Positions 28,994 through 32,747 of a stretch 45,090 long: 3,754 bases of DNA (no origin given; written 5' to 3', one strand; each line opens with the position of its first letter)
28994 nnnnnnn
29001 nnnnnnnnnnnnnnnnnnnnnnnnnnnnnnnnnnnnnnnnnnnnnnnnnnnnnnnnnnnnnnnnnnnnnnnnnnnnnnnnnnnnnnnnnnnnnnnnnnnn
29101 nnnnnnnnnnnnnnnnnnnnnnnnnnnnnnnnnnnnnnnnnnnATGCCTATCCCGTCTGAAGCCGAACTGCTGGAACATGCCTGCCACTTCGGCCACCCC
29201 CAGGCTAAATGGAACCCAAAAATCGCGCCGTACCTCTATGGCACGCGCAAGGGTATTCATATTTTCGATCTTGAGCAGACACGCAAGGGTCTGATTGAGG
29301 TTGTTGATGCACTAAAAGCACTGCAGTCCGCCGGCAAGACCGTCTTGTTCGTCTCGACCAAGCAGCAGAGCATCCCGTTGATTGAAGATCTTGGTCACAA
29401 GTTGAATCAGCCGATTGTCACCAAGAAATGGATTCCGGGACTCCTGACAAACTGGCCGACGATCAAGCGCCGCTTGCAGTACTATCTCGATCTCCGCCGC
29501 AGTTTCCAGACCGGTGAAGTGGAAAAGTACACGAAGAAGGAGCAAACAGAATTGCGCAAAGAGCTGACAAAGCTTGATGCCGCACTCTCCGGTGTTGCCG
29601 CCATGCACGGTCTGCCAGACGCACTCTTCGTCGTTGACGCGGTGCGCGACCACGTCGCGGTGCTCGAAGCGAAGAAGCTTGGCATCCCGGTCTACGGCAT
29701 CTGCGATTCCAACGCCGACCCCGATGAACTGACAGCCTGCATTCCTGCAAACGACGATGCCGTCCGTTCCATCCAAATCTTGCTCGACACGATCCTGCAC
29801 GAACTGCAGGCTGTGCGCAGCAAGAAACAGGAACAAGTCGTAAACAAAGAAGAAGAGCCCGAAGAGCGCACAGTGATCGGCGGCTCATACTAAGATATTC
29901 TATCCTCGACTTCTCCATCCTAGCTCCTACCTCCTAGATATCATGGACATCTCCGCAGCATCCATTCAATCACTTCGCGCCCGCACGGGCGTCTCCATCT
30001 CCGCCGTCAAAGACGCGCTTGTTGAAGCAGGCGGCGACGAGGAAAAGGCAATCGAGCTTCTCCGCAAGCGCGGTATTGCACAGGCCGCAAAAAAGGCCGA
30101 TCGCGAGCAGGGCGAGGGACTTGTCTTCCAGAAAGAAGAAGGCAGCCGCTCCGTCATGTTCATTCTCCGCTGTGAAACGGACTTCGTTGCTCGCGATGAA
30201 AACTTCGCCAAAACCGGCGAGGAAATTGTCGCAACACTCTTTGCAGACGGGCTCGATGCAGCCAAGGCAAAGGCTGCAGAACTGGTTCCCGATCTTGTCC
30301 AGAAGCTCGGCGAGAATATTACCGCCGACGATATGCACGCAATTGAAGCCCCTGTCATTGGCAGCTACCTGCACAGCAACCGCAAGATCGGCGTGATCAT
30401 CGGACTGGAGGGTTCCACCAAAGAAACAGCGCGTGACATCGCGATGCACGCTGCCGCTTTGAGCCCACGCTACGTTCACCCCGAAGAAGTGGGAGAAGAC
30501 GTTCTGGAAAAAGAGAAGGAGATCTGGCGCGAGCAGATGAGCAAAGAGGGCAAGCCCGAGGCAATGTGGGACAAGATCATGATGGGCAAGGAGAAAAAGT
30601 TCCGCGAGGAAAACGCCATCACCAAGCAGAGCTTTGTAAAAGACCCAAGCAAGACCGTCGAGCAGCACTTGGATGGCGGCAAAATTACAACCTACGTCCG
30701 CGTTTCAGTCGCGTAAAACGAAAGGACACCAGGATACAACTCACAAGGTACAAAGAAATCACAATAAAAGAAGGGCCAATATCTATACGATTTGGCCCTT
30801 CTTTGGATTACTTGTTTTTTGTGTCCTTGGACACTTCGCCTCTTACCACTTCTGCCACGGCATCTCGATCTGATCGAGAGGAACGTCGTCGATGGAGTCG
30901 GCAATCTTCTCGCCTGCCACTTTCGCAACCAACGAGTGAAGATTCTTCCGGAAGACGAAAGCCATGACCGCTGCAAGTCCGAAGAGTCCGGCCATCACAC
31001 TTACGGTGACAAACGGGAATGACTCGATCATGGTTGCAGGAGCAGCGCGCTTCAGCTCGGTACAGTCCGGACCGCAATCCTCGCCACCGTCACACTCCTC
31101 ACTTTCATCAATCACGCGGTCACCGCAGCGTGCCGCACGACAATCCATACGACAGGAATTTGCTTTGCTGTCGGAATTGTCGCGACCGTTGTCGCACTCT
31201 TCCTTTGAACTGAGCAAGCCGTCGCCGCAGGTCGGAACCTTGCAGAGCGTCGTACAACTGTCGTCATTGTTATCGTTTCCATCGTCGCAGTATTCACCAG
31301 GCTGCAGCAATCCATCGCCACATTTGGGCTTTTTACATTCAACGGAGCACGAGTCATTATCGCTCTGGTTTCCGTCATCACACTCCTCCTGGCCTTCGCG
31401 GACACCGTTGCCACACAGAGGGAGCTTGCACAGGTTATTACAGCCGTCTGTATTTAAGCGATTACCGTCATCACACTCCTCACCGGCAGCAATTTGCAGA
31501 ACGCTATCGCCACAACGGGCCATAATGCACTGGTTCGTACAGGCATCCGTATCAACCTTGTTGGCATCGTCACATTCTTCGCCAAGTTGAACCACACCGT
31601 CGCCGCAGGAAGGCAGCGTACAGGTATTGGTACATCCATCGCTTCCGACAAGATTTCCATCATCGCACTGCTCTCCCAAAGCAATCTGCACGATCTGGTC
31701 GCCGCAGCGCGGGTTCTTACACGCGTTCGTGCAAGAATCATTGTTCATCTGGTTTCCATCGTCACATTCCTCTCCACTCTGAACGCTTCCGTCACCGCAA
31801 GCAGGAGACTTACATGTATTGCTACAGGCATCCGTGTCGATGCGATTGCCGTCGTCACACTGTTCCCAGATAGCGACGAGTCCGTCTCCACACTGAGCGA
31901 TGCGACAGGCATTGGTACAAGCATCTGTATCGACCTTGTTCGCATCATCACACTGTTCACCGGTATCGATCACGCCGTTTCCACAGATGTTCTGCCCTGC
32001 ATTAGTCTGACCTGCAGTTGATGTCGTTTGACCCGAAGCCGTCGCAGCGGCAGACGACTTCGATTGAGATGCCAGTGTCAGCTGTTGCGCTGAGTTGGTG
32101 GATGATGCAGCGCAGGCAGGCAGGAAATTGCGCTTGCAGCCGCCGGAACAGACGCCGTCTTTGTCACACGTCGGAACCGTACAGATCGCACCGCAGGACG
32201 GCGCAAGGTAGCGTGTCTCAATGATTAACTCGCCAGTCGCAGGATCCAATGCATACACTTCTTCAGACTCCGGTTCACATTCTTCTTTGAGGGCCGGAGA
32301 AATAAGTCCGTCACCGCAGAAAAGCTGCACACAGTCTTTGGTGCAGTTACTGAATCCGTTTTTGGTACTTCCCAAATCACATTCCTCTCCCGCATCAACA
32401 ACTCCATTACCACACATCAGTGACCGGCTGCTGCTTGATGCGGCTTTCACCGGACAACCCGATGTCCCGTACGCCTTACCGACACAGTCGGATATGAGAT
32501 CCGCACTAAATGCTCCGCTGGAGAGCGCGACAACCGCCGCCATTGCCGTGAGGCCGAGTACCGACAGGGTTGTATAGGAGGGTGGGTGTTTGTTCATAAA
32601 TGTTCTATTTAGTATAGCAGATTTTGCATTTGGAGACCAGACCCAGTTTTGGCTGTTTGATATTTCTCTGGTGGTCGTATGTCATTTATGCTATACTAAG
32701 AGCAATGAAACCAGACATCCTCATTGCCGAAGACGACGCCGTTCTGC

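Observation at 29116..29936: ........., same-sense to the 16S rRNA 3' tail, occurs three times exactly where the SD of rpsB and tsf should be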

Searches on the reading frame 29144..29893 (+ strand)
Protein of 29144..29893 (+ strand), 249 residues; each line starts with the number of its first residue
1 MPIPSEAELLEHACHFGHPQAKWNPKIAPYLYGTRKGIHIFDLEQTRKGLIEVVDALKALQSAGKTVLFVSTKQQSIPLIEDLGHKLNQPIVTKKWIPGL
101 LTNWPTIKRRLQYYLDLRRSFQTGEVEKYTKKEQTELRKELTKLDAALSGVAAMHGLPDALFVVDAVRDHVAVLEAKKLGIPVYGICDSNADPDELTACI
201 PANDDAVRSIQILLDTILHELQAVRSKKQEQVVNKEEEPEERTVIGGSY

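Call 7: search_protein_families(library=pfam, proteins=[window:29144-29893:+])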
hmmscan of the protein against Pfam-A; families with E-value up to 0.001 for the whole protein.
window:29144-29893:+ (249 aa): 1 family
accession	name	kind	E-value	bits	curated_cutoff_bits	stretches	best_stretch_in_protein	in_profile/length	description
PF00318.25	Ribosomal_S2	-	2.6e-69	233.2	26.1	1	9-219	1-211/216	Ribosomal protein S2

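Call 8: find_homologous_proteins(query=window:29144-29893:+, max_evalue=1e-20)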
Query window:29144-29893:+ (249 aa): 6247 proteins with E <= 1e-20 among 7994 candidates; the best 120 are listed.
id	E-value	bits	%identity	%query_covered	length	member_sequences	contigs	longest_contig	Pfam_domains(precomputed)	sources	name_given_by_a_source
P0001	2.1e-151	520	92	100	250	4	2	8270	PF00318.26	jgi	jgi:small subunit ribosomal protein S2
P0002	5.2e-138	476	86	100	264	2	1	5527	PF00318.26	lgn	-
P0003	2.0e-136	471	84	100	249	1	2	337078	PF00318.26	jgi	jgi:small subunit ribosomal protein S2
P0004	8.8e-136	469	85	100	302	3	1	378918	PF00318.26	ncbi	-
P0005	3.0e-135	467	85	100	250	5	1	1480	PF00318.26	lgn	-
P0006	3.1e-135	467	84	100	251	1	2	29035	PF00318.26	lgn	-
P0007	5.1e-135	467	84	100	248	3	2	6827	PF00318.26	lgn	-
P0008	1.3e-134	465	84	100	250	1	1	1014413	PF00318.26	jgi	-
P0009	1.5e-134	465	83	100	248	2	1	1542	PF00318.26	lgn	-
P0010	2.4e-134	464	83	100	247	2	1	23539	PF00318.26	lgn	-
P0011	4.3e-134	464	84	100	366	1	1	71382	PF00318.26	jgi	jgi:small subunit ribosomal protein S2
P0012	6.8e-134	463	83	100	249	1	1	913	PF00318.26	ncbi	-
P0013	8.9e-134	462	84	100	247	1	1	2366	PF00318.26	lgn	-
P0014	1.4e-133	462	82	100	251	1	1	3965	PF00318.26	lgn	-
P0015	5.9e-133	460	83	100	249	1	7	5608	PF00318.26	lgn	-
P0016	2.6e-132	458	82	100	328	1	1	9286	PF00318.26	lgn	-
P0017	3.0e-132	458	81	100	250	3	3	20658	PF00318.26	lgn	-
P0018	3.5e-132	457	83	100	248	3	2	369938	PF00318.26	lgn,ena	-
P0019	4.8e-132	457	82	100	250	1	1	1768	PF00318.26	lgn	-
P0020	1.2e-131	456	80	100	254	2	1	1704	PF00318.26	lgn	-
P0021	3.5e-131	454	80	100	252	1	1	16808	PF00318.26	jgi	jgi:small subunit ribosomal protein S2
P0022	6.7e-131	453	78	100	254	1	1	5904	PF00318.26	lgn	-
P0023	6.7e-131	453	81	100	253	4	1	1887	PF00318.26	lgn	-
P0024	1.2e-130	452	83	100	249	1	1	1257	PF00318.26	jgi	jgi:small subunit ribosomal protein S2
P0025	1.9e-130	452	80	100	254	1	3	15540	PF00318.26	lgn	-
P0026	5.9e-130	450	81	100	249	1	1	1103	PF00318.26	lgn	-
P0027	8.2e-130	450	82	100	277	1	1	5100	PF00318.26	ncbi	-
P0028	4.3e-127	441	79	100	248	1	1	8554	PF00318.26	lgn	-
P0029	4.3e-127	441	81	96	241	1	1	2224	PF00318.26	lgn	-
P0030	8.5e-127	440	77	100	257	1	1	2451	PF00318.26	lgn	-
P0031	1.2e-126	439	80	100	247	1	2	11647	PF00318.26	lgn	-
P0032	3.2e-126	438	79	100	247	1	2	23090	PF00318.26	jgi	jgi:small subunit ribosomal protein S2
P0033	1.5e-124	432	81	93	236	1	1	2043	PF00318.26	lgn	-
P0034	3.5e-124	431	78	100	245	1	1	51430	PF00318.26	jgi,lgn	-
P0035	8.9e-124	430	76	100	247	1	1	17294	PF00318.26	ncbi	-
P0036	1.5e-122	426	75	100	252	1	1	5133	PF00318.26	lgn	-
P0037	1.6e-122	426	78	96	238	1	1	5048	PF00318.26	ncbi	-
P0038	1.8e-122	425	76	100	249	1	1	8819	PF00318.26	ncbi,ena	-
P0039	4.1e-121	421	75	99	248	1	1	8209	PF00318.26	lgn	-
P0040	5.6e-121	421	76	100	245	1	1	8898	PF00318.26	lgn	-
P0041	9.2e-121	420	80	92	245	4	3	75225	PF00318.26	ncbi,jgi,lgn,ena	-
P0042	1.8e-120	419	78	99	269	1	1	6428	PF00318.26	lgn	-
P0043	9.8e-120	417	76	100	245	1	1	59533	PF00318.26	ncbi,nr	ncbi:MAG TPA: 30S ribosomal protein S2 [Candidatus Peribacteraceae bacterium]|nr:30S ribosomal prote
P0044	3.4e-119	415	74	99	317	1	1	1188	PF00318.26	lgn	-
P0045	3.5e-119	415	77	98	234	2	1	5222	PF00318.26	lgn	-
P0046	3.8e-119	415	76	100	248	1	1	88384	PF00318.26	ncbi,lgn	-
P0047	1.3e-118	413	74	99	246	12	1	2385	PF00318.26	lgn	-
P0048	2.3e-118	412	77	100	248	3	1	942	PF00318.26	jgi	jgi:small subunit ribosomal protein S2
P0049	2.5e-118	412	76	97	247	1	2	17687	PF00318.26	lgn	-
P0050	1.3e-117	410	79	90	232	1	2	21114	PF00318.26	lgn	-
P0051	1.5e-117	409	74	100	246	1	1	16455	PF00318.26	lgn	-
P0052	2.3e-117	409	74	99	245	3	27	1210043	PF00318.26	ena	-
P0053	7.8e-117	407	73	99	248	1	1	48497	PF00318.26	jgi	-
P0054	9.0e-117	407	72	100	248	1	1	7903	PF00318.26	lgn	-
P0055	9.9e-117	407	75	100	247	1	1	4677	PF00318.26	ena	-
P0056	3.7e-116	405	73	99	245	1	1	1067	PF00318.26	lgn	-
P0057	2.0e-115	402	73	98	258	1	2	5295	PF00318.26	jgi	jgi:small subunit ribosomal protein S2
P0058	7.3e-115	401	74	100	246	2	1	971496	PF00318.26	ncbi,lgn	-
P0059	1.2e-114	400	73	100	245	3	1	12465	PF00318.26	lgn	-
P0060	1.4e-114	400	76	93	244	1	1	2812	PF00318.26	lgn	-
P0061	4.9e-114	398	74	100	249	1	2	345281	PF00318.26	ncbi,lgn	-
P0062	2.0e-113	396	72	98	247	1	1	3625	PF00318.26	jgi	-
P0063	9.0e-113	394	73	95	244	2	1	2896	PF00318.26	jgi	jgi:small subunit ribosomal protein S2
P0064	1.8e-112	393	75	91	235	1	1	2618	PF00318.26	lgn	-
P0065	5.6e-112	391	76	92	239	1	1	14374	PF00318.26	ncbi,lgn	-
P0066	8.4e-112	391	74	97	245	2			PF00318.26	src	-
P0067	9.2e-112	390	71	100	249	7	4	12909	PF00318.26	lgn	-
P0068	1.1e-111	390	75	92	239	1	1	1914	PF00318.26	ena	-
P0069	1.4e-111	390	74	94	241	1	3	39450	PF00318.26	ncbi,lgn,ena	-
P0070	1.9e-111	389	70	98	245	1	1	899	PF00318.26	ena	-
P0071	2.1e-111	389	74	96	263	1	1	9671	PF00318.26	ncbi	-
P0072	3.5e-111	389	74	93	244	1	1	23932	PF00318.26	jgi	jgi:small subunit ribosomal protein S2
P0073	1.7e-110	386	73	95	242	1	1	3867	PF00318.26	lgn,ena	-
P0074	3.1e-110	385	73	93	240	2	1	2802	PF00318.26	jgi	jgi:small subunit ribosomal protein S2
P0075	3.3e-110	385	72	95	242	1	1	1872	PF00318.26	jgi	-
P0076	3.3e-110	385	71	95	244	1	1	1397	PF00318.26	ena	-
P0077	4.3e-110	385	73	96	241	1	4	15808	PF00318.26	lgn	-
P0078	5.7e-110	385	73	95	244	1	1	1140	PF00318.26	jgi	jgi:small subunit ribosomal protein S2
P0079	6.6e-110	384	73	93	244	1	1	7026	PF00318.26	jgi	jgi:small subunit ribosomal protein S2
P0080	1.1e-109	384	74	93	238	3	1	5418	PF00318.26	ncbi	-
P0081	1.4e-109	383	76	90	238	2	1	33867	PF00318.26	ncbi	-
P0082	2.3e-109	383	75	90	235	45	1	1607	PF00318.26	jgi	jgi:small subunit ribosomal protein S2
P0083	2.4e-109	382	75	92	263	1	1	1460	PF00318.26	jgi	jgi:small subunit ribosomal protein S2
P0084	5.6e-109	381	72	92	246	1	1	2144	PF00318.26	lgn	-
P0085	1.0e-108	380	72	93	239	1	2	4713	PF00318.26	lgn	-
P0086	1.0e-108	380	72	96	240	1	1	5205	PF00318.26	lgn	-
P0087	1.1e-108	380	71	95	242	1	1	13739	PF00318.26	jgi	jgi:small subunit ribosomal protein S2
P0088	1.3e-108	380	76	89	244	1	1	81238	PF00318.26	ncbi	-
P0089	1.7e-108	380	70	95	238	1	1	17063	PF00318.26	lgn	-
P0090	3.2e-108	379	73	92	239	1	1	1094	PF00318.26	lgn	-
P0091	1.4e-107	377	71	95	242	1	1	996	PF00318.26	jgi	jgi:small subunit ribosomal protein S2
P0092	2.3e-107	376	73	93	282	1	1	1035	PF00318.26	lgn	-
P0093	3.9e-107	375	70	93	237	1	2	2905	PF00318.26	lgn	-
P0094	4.6e-107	375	71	93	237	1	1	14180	PF00318.26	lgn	-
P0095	5.0e-107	375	75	87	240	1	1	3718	PF00318.26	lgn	-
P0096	5.4e-107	375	71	93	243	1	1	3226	PF00318.26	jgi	jgi:small subunit ribosomal protein S2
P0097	9.1e-107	374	71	93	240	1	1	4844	PF00318.26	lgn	-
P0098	1.0e-106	374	74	89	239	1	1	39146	PF00318.26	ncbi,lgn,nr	ncbi:MAG: ribosomal protein [Candidatus Peribacteria bacterium]|nr:ribosomal protein [Candidatus Per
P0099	1.1e-106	374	69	94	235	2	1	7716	PF00318.26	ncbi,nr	ncbi:30S ribosomal protein S2 [Candidatus Peregrinibacteria bacterium]|nr:30S ribosomal protein S2 [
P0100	1.3e-106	374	72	95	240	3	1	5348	PF00318.26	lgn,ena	-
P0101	1.4e-106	373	72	96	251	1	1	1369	PF00318.26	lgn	-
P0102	1.5e-106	373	71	92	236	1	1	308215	PF00318.26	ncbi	-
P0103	1.5e-106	373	72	90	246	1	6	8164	PF00318.26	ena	-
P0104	1.6e-106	373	71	96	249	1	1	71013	PF00318.26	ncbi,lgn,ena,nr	ncbi:MAG: small subunit ribosomal protein S2 [Candidatus Peregrinibacteria bacterium Greene0416_19]|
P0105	1.6e-106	373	74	90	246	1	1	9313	PF00318.26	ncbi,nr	ncbi:30S ribosomal protein S2 [Candidatus Peregrinibacteria bacterium]|nr:30S ribosomal protein S2 [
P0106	2.1e-106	373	70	94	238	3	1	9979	PF00318.26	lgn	-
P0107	2.7e-106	373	71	92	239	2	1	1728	PF00318.26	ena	-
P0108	3.2e-106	372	69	96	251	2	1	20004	PF00318.26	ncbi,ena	-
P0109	4.6e-106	372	71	93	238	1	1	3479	PF00318.26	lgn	-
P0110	6.0e-106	371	72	92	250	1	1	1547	PF00318.26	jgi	jgi:small subunit ribosomal protein S2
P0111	6.7e-106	371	72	90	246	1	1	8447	PF00318.26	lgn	-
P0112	7.5e-106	371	72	93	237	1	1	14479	PF00318.26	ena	-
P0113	1.6e-105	370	73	91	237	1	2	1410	PF00318.26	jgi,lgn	jgi:small subunit ribosomal protein S2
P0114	1.8e-105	370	72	92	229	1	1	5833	PF00318.26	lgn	-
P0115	2.0e-105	370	69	97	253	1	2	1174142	PF00318.26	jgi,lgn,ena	-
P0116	2.1e-105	370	69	99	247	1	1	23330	PF00318.26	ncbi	-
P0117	2.4e-105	369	70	95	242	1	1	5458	PF00318.26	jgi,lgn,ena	-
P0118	3.5e-105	369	74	90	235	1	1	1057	PF00318.26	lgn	-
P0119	4.0e-105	369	68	93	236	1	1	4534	PF00318.26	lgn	-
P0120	4.4e-105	369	71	93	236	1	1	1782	PF00318.26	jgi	jgi:small subunit ribosomal protein S2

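Call 16: find_related_loci(query=A1, collection=genome_contigs, flank=10000)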
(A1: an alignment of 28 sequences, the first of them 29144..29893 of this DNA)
Query A1 (249 aa) in genome_contigs; peptide patterns used: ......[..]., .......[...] (x = any residue, [..] = any of these).
441 stretches matched a pattern; 375 encode a relative of the query (tblastn E <= 1e-3); the best 80 are kept; 80 distinct loci.
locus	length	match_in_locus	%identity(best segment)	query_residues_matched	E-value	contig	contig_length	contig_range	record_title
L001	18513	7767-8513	96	1-249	4e-164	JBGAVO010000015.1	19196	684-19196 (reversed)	MAG: Candidatus Peribacteraceae bacterium isolate MAG_MBR_AS.70 MBRAS-70_NODE_15_length_19196_cov_5.087452, whole genome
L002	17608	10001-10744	93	1-249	2e-157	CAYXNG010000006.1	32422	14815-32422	MAG TPA_asm: uncultured Candidatus Peribacteria bacterium isolate SRP329715_co2_371 genome assembly, contig: NODE_2889_l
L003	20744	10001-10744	86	1-249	2e-144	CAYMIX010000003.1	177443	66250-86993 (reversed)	MAG TPA_asm: uncultured Candidatus Peribacteria bacterium isolate SRP342105_co1_435 genome assembly, contig: NODE_88_len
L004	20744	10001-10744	85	1-249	5e-144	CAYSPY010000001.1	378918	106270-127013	MAG TPA_asm: uncultured Candidatus Peribacteria bacterium isolate SRP292972_co1_90 genome assembly, contig: NODE_33_leng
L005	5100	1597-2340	82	1-249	1e-138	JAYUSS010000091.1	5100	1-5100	MAG: Candidatus Peregrinibacteria bacterium isolate GL117_UP_metabinner_13 GL117_UP_metabinner_13_90, whole genome shotg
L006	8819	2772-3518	76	1-249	5e-130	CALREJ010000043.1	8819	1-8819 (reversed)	MAG: Candidatus Peribacteria bacterium isolate LH-05nov19-122 genome assembly, contig: LH-05nov19-C20256, whole genome s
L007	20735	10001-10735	76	1-249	6e-128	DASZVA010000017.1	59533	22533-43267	MAG TPA_asm: Candidatus Peribacteraceae bacterium isolate SMAG_U6119 k141_217215, whole genome shotgun sequence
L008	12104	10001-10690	81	1-230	6e-127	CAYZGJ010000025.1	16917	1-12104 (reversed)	MAG TPA_asm: uncultured Candidatus Peribacteria bacterium isolate SRP193661_co1_200 genome assembly, contig: NODE_3488_l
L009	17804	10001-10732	74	1-246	2e-125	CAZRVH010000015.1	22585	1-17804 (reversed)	MAG TPA_asm: uncultured Candidatus Peribacteria bacterium isolate SRP278252_co2_188 genome assembly, contig: NODE_4594_l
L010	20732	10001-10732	75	1-246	3e-124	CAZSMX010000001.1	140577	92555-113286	MAG TPA_asm: uncultured Candidatus Peribacteria bacterium isolate SRP192515_co2_139 genome assembly, contig: NODE_68_len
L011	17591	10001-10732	74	1-246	1e-123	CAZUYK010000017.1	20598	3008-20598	MAG TPA_asm: uncultured Candidatus Peribacteria bacterium isolate SRP278252_co2_847 genome assembly, contig: NODE_5242_l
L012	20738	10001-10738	74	1-249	2e-122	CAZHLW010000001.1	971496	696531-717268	MAG TPA_asm: uncultured Candidatus Peribacteria bacterium isolate SRP292972_co3_23 genome assembly, contig: NODE_3_lengt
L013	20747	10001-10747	74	1-249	7e-121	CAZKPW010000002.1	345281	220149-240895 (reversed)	MAG TPA_asm: uncultured Candidatus Peribacteria bacterium isolate SRP342105_co1_487 genome assembly, contig: NODE_17_len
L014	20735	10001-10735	72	1-249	6e-119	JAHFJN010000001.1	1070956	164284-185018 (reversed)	MAG: Candidatus Peribacteria bacterium isolate nzgw387 NODE_1_length_1070957_cov_9.974966, whole genome shotgun sequence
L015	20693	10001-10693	74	3-233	1e-118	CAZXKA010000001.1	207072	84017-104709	MAG TPA_asm: uncultured Candidatus Peribacteria bacterium isolate binchicken_co105_396 genome assembly, contig: NODE_59_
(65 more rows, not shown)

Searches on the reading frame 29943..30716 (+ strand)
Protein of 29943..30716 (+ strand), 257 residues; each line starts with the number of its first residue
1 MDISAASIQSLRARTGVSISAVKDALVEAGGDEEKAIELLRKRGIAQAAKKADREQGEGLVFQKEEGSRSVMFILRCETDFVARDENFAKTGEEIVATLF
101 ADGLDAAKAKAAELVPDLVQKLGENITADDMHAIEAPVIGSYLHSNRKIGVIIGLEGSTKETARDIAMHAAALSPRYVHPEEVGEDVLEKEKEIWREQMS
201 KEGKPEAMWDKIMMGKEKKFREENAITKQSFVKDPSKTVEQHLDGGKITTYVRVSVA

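Call 7: search_protein_families(library=pfam, proteins=[window:29943-30716:+])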
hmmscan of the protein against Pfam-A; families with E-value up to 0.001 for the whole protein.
window:29943-30716:+ (257 aa): 1 family
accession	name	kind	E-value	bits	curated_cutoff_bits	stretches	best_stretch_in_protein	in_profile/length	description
PF00889.24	EF_TS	-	2.7e-50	171.2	27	1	71-256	2-202/204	Elongation factor TS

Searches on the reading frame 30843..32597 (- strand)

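Call 63: search_protein_families(library=pfam, proteins=[window:30843-32597:-], max_evalue=0.00001)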
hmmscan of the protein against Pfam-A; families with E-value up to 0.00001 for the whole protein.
window:30843-32597:- (584 aa): 1 family
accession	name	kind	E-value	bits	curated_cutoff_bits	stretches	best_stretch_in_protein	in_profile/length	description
PF13948.11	DUF4215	-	3.7e-54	181.2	27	5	229-263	15-47/47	Domain of unknown function (DUF4215)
